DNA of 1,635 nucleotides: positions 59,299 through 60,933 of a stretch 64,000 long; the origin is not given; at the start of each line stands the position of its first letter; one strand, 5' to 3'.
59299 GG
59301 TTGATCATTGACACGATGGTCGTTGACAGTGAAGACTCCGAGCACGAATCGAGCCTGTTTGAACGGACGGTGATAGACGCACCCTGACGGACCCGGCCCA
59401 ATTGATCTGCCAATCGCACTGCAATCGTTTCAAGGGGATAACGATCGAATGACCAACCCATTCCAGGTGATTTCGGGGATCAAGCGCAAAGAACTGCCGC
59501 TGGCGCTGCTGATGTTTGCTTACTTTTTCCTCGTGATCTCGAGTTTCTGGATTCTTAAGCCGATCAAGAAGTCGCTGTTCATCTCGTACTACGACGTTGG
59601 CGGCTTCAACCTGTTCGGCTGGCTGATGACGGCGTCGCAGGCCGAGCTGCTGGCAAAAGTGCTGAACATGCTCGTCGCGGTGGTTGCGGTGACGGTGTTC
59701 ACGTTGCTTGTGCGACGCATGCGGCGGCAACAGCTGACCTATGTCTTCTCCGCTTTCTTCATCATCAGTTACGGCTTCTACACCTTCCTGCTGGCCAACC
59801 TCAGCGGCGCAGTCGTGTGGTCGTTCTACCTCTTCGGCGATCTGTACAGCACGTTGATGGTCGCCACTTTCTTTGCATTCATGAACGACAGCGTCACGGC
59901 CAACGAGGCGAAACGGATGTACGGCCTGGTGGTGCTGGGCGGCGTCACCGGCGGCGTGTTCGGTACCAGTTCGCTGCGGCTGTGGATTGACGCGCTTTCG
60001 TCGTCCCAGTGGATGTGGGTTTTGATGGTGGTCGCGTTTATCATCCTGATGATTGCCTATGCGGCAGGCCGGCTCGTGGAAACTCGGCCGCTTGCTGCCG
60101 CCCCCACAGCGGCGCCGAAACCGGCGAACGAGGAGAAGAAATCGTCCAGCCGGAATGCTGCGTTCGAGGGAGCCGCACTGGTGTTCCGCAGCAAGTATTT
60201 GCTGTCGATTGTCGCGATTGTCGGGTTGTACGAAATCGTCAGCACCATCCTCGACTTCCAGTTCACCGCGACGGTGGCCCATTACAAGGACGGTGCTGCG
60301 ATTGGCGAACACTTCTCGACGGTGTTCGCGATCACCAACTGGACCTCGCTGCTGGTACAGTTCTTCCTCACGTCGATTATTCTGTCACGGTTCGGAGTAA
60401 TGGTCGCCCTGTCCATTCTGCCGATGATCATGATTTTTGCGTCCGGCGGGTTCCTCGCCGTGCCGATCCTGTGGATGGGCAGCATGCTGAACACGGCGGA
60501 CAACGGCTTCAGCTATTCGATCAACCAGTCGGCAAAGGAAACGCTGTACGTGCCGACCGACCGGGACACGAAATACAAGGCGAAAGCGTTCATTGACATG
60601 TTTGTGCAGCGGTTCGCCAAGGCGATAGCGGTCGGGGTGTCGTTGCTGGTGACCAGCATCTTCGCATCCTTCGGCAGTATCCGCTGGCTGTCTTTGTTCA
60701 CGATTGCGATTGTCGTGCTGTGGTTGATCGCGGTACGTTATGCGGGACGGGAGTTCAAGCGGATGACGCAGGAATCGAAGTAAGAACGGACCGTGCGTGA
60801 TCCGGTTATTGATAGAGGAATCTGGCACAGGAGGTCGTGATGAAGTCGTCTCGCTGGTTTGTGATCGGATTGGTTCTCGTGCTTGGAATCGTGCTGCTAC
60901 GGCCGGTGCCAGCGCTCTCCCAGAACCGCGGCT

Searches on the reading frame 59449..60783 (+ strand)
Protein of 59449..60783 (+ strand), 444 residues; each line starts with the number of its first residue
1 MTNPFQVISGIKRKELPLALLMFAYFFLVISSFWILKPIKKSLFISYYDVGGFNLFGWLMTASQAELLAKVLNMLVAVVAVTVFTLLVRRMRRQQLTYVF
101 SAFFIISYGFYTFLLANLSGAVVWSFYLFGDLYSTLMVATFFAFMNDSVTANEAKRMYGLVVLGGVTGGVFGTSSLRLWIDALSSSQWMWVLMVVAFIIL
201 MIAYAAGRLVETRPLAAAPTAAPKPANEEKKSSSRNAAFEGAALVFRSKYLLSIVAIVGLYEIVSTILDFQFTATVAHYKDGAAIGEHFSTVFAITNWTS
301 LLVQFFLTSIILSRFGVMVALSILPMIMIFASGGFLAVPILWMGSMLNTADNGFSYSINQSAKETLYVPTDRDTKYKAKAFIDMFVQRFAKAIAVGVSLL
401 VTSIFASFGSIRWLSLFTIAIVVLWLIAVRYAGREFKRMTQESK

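Call 11: search_protein_families(library=pfam, proteins=[window:59449-60783:+], max_evalue=0.001)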
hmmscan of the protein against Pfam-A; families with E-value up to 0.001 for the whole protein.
window:59449-60783:+ (444 aa): 2 families
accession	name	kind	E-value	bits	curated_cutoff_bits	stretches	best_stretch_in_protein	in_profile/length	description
PF03219.20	TLC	-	4.7e-26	92.1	21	2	126-338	151-371/491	TLC ATP/ADP transporter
PF07690.21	MFS_1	-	3.5e-07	29.9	33.4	2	137-342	102-296/347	Major Facilitator Superfamily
